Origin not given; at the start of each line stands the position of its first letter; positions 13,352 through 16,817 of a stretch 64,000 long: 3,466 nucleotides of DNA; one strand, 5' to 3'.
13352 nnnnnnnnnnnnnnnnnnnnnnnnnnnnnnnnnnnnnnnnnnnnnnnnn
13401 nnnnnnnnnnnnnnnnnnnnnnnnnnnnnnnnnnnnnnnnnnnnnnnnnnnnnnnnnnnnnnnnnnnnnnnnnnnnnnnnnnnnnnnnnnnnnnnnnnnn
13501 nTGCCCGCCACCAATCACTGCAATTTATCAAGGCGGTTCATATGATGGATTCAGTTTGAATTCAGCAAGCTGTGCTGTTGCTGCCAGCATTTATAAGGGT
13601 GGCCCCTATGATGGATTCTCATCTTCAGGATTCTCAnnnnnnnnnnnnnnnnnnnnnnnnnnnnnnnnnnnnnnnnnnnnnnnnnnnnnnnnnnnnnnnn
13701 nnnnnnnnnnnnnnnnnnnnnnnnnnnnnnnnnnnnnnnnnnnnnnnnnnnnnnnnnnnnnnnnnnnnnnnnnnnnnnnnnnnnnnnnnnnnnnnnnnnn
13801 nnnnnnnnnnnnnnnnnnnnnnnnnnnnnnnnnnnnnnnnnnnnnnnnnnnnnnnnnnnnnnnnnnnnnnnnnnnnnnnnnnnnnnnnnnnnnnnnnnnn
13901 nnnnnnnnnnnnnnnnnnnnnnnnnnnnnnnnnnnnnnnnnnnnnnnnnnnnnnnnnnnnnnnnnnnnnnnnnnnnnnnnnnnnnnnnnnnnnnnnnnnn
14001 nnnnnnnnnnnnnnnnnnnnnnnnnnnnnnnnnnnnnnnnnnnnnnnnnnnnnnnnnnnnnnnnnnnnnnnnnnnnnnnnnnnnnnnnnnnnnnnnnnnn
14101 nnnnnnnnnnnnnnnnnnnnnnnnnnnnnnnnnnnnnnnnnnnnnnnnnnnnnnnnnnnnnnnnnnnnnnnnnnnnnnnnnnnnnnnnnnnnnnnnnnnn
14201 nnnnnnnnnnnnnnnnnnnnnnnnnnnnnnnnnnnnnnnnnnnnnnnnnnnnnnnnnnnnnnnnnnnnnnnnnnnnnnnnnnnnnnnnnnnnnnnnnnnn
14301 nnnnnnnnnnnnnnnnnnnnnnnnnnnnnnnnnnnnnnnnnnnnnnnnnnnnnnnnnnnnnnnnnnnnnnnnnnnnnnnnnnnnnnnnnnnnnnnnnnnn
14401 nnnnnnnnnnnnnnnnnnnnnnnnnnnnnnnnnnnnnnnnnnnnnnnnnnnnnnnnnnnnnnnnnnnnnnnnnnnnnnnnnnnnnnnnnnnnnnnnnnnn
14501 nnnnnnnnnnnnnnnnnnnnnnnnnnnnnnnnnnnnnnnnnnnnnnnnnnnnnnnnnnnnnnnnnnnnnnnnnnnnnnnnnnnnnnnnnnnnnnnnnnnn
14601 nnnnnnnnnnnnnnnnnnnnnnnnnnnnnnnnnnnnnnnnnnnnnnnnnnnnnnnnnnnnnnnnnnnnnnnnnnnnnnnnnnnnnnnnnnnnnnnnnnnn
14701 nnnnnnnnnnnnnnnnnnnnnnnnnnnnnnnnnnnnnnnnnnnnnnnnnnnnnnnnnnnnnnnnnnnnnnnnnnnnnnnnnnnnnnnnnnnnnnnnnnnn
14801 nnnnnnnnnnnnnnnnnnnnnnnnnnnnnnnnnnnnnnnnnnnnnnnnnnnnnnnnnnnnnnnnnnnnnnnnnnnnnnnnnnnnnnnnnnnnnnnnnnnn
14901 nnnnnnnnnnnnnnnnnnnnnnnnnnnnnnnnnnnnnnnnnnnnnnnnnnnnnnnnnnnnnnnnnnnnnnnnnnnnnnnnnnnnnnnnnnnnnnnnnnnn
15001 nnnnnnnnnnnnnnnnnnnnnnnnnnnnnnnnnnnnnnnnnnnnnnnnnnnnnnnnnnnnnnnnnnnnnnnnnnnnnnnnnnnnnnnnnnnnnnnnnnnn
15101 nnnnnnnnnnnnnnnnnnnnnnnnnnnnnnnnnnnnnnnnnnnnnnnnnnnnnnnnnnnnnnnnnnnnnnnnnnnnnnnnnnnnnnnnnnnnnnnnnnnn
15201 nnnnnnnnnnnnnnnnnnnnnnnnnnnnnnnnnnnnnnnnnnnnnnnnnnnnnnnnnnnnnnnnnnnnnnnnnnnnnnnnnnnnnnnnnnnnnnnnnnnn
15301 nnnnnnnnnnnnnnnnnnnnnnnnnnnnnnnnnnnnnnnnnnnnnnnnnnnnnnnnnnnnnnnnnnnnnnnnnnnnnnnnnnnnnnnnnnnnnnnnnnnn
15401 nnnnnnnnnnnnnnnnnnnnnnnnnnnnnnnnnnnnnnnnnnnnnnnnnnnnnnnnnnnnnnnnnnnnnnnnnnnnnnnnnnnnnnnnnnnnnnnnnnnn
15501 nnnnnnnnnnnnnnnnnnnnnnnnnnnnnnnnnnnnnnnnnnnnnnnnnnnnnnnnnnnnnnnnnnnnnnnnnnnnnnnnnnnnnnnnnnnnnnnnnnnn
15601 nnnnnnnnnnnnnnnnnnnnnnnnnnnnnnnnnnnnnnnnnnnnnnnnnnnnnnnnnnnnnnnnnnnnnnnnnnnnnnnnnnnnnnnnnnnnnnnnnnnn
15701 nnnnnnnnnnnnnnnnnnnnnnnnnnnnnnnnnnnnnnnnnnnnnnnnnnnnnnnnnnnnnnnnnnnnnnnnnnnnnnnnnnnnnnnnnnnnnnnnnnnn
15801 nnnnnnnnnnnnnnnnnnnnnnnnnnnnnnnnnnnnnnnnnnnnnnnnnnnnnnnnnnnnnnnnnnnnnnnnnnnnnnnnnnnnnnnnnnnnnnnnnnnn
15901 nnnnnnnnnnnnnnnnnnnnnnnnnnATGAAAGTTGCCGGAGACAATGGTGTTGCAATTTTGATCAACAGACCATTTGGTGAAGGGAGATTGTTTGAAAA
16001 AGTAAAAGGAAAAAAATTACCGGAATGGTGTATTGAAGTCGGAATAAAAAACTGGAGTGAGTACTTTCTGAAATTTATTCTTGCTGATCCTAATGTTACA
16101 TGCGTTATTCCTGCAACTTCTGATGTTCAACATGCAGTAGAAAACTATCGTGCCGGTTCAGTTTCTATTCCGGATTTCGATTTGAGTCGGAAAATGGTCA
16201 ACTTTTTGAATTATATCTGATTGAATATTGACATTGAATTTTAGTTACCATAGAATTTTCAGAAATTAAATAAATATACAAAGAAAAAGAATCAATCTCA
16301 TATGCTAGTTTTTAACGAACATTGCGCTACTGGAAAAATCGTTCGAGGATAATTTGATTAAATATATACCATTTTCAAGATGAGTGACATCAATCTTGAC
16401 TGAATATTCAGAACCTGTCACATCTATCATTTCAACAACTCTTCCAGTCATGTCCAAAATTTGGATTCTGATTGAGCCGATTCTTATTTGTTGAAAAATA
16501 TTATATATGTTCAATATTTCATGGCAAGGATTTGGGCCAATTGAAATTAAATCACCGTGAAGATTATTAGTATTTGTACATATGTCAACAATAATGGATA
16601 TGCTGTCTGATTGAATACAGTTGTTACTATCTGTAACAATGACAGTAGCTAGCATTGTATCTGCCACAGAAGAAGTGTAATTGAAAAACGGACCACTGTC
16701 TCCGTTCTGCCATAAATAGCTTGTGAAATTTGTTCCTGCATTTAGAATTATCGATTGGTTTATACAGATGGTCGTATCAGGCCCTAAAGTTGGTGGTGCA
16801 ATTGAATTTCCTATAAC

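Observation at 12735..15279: An ~840-aa T9SS cargo protein made of about 28 tandem Cys-periodic GG-x-Y-D-G repeats that I cannot assign to a described family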

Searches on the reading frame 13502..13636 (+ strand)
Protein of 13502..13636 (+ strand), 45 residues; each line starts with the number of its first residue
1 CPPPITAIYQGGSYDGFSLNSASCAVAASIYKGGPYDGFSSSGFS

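Call 33: search_protein_representatives(alignment_id=A3)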
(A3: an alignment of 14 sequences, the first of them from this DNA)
Query: 14 sequences, 44 profile positions. Proteins with E-value up to 0.001 (for the whole library): 212; up to 1e-10: 82; up to 1e-30: 20. The best 150 are listed.
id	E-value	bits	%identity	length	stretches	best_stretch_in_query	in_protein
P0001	4.4e-128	432.8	-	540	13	1-44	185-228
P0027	1.8e-81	283.6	-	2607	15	1-42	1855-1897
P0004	3.1e-73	257.2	-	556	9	1-43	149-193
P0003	3.9e-62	221.7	-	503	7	6-43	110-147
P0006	3.1e-54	196.4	-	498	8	1-43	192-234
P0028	1.2e-53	194.5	-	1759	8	4-40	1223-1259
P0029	5.1e-49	179.7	-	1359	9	3-40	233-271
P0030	1.3e-48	178.4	-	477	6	1-42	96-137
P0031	3.0e-48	177.2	-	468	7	1-43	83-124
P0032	2.4e-45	167.9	-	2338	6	1-40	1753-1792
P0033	6.4e-44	163.4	-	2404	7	1-41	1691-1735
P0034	8.2e-44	163.1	-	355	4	1-43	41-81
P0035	1.2e-39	149.8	-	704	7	1-42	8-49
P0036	1.4e-36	139.9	-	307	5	1-42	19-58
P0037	2.2e-36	139.3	-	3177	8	1-41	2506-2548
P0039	1.9e-34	133.1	-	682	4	1-41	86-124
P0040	1.2e-33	130.5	-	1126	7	1-44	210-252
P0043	8.6e-28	111.8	-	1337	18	3-42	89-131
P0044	3.1e-27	110.0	-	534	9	5-42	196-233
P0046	4.8e-21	90.2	-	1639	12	4-38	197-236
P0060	3.9e-15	71.3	-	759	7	3-22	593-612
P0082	3.4e-12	61.9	-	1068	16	4-42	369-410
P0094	2.0e-11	59.4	-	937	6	1-42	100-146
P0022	1.6e-09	53.3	-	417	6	6-42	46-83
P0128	5.5e-08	48.4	-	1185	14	5-43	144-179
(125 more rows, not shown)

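Call 35: search_protein_families(library=pfam, proteins=[P0027, P0028, P0029, P0040, P0043, P0046], max_evalue=0.01)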
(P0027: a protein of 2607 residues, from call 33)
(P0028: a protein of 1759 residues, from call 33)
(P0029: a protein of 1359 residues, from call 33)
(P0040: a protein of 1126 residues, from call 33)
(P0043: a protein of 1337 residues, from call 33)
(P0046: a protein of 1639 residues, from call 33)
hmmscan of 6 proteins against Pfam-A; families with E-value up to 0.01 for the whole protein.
P0027 (2607 aa): 6 families
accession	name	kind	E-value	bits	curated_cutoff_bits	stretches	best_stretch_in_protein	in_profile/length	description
PF18911.6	PKD_4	-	3.1e-15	56.4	27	2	2362-2401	32-70/85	PKD domain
PF00801.26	PKD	-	4.1e-14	52.8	23.5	2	1497-1546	15-66/80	PKD domain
PF18962.6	Por_Secre_tail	-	2.3e-08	34.6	27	1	2523-2600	1-73/75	Secretion system C-terminal sorting domain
PF19081.6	Ig_7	-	3.5e-08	34.1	27.3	1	2102-2170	8-83/84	Ig-like domain CHU_C associated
PF00754.31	F5_F8_type_C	-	0.00059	20.4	28.2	1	2222-2311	1-84/127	F5/8 type C domain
PF06514.17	PsbU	-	0.0088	16.5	24.5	0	1676-1701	32-57/93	Photosystem II 12 kDa extrinsic protein (PsbU)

P0028 (1759 aa): 3 families
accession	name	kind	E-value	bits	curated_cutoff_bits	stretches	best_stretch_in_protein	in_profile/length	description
PF18911.6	PKD_4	-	1.3e-23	83.3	27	2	1025-1087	3-68/85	PKD domain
PF00801.26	PKD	-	3.2e-15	56.3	23.5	2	1039-1087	15-65/80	PKD domain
PF19081.6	Ig_7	-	2e-07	31.6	27.3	1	1446-1508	10-79/84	Ig-like domain CHU_C associated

P0029 (1359 aa): 7 families
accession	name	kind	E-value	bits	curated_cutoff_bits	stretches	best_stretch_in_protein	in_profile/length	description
PF18962.6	Por_Secre_tail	-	1.3e-09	38.6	27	1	1283-1357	3-75/75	Secretion system C-terminal sorting domain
PF18772.7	APOBEC2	-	7e-06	26.6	26.8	0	827-875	69-117/175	APOBEC2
PF13927.12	Ig_3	-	2.8e-05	25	30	1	366-445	1-77/78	Immunoglobulin domain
PF08210.17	APOBEC_N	-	0.00074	20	25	0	826-860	64-98/170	APOBEC-like N-terminal domain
PF18778.7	NAD1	-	0.0021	18.6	27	0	827-859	70-102/175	Novel AID APOBEC clade 1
PF07679.22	I-set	-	0.0026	18.2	23.7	0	368-454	2-85/90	Immunoglobulin I-set domain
PF18750.7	SNAD4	-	0.0058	17.1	27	0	827-852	51-76/130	Secreted Novel AID/APOBEC-like Deaminase 4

P0040 (1126 aa): 9 families
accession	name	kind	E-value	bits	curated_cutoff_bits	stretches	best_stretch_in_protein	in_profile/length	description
PF02494.22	HYR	-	8.3e-40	135.4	21.7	5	498-570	7-81/81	HYR domain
PF13573.12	SprB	-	1.5e-38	130.6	28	4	895-930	2-37/37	SprB repeat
PF18962.6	Por_Secre_tail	-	2.2e-06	28.3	27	0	929-953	45-69/75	Secretion system C-terminal sorting domain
PF22352.2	K319L-like_PKD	-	1.6e-05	25.3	27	0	150-180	50-82/84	K319L-like, PKD domain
PF06832.18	BiPBP_C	-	2.9e-05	24.3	26.8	0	157-173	68-85/90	Penicillin-Binding Protein C-terminus Family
PF23585.1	DUF7137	-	3e-05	24.2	27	0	120-177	47-106/137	Domain of unknown function (DUF7137)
PF24337.1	DUF7505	-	0.00016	21.6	27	0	848-895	9-50/95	Domain of unknown function (DUF7505)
PF17996.7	CE2_N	-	0.00074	20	27.9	0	321-390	15-85/108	Carbohydrate esterase 2 N-terminal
PF21681.2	Csa5_I-A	-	0.0065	17.1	30.3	0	766-822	77-133/158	Type-I-A Cascade subunit Csa5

P0043 (1337 aa): 1 family
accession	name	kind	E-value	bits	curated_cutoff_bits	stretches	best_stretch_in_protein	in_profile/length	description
PF19081.6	Ig_7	-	6.3e-06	26.8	27.3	2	1166-1244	4-84/84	Ig-like domain CHU_C associated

P0046 (1639 aa): 3 families
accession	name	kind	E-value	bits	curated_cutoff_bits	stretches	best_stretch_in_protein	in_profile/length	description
PF22352.2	K319L-like_PKD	-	4.5e-08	33.4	27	0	1453-1521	12-84/84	K319L-like, PKD domain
PF16403.11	Bact_surface_Ig-like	-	9.8e-05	22.8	27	0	1399-1433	36-70/71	Bacterial surface protein, Ig-like domain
PF13573.12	SprB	-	0.00035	20.6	28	1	1534-1566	4-37/37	SprB repeat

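Call 36: search_protein_families(library=pfam, proteins=[P0060, P0082, P0035, P0039, P0094, P0044, P0128], max_evalue=0.1)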
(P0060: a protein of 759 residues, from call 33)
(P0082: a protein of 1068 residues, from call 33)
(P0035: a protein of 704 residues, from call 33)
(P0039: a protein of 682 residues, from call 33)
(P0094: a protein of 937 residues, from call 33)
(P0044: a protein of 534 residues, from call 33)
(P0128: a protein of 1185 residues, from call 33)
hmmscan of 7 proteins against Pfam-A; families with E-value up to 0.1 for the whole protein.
P0060 (759 aa): 10 families
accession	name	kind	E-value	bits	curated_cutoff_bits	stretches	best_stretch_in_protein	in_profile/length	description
PF21471.3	Reelin_subrepeat-B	-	7.2e-14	52.1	27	0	406-430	52-76/127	Reelin subrepeat B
PF10342.15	Kre9_KNH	-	4.4e-11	43.8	24.6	2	41-98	1-63/94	Kre9/KNH-like N-terminal Ig-like domain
PF24316.1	Tli3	-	1.4e-05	25.9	27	0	165-196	67-97/129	T6SS Tli3 immunity protein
PF03174.19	CHB_HEX_C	-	1.4e-05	25.3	23.6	0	184-208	36-59/76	Chitobiase/beta-hexosaminidase C-terminal domain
PF02012.26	BNR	-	0.0001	22.2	27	0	187-195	2-10/12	BNR/Asp-box repeat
PF14610.12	Psg1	-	0.00014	22.2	30.1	0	389-447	29-98/186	Ykl077w/Psg1 (Pma1 Stabilization in Golgi)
PF06438.17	HasA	-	0.00025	21.2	26.3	0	43-68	47-72/206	Heme-binding protein A (HasA)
PF24668.1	KH_Vigilin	-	0.03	14.3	27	0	412-432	11-32/50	Vigilin KH domain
PF13421.11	Band_7_1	-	0.042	13.9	24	0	691-732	15-56/211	SPFH domain-Band 7 family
PF19119.5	DUF5803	-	0.055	13.5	25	0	385-419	117-151/196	Family of unknown function (DUF5803)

P0082 (1068 aa): 0 families

P0035 (704 aa): 7 families
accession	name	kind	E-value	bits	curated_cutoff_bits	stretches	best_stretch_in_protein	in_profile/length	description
PF18962.6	Por_Secre_tail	-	1.9e-09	38.1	27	1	623-700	1-74/75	Secretion system C-terminal sorting domain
PF18911.6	PKD_4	-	2.3e-08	34.4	27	1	471-512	37-78/85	PKD domain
PF19081.6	Ig_7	-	1.5e-07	32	27.3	1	212-279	8-84/84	Ig-like domain CHU_C associated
PF00801.26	PKD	-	8.4e-07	29.3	23.5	1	470-503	31-65/80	PKD domain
PF00754.31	F5_F8_type_C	-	3.4e-06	27.7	28.2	1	334-412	3-80/127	F5/8 type C domain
PF22633.2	F5_F8_type_C_2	-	3.3e-05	24.9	27.8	1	348-415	4-68/91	NedA-like, galactose-binding domain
PF24135.1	DUF7402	-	0.016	15.7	27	1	348-410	28-88/133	Domain of unknown function (DUF7402)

P0039 (682 aa): 5 families
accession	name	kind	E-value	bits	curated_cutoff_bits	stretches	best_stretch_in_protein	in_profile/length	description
PF18911.6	PKD_4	-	8.6e-13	48.6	27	1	446-479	36-69/85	PKD domain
PF19081.6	Ig_7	-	4.9e-10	40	27.3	1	176-226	9-63/84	Ig-like domain CHU_C associated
PF00801.26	PKD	-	2.3e-08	34.4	23.5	1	446-481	31-68/80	PKD domain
PF18962.6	Por_Secre_tail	-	3.4e-07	30.9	27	1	601-671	1-67/75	Secretion system C-terminal sorting domain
PF13860.13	FlgD_ig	-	3.8e-05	24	27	1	608-668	9-75/79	FlgD Ig-like domain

P0094 (937 aa): 1 family
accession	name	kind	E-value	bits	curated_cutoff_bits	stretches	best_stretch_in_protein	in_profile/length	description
PF18962.6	Por_Secre_tail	-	1.8e-06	28.6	27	1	874-936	15-75/75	Secretion system C-terminal sorting domain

P0044 (534 aa): 5 families
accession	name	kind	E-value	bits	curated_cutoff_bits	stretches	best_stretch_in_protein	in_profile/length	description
PF18962.6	Por_Secre_tail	-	1.8e-14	54.2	27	1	460-532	1-75/75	Secretion system C-terminal sorting domain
PF00041.27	fn3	-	8e-06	26.4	25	1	242-321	3-79/84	Fibronectin type III domain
PF11589.14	DUF3244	-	0.0036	17.7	25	1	466-522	27-86/96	Domain of unknown function (DUF3244)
PF04151.21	PPC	-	0.0084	17.4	25.9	1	464-521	10-70/70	Bacterial pre-peptidase C-terminal domain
PF24170.1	Fn3-II_PB4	-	0.059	14.1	27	0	468-522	24-80/95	Straight fiber protein PB4 second Fn3-like domain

P0128 (1185 aa): 1 family
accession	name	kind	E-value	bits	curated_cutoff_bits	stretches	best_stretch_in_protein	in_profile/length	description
PF01344.31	Kelch_1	-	5.4e-06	26.2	20.1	0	387-407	14-34/46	Kelch motif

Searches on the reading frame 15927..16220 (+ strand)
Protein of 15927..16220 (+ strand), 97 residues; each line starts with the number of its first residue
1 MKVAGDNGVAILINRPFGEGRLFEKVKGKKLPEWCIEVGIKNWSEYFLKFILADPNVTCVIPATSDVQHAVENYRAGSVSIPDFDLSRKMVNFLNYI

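Call 12: search_protein_families(library=pfam, proteins=[window:15927-16220:+], max_evalue=0.001)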
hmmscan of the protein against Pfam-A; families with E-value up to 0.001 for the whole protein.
window:15927-16220:+ (97 aa): 0 families

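Call 59: search_solved_structures(query=window:15927-16220:+, max_evalue=0.01)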
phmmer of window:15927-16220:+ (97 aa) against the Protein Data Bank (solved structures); distinct sequences matched with E-value up to 0.01: 0.

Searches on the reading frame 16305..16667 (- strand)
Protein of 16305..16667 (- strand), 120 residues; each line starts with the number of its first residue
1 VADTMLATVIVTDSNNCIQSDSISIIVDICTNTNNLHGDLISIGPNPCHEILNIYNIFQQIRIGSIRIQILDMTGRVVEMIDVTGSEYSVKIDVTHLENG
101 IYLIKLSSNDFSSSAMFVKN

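Call 12: search_protein_families(library=pfam, proteins=[window:16305-16667:-], max_evalue=0.001)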
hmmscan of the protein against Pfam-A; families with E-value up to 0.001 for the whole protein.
window:16305-16667:- (120 aa): 1 family
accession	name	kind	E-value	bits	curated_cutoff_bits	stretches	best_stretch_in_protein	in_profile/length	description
PF18962.6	Por_Secre_tail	-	9.6e-13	48.7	27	1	45-112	3-68/75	Secretion system C-terminal sorting domain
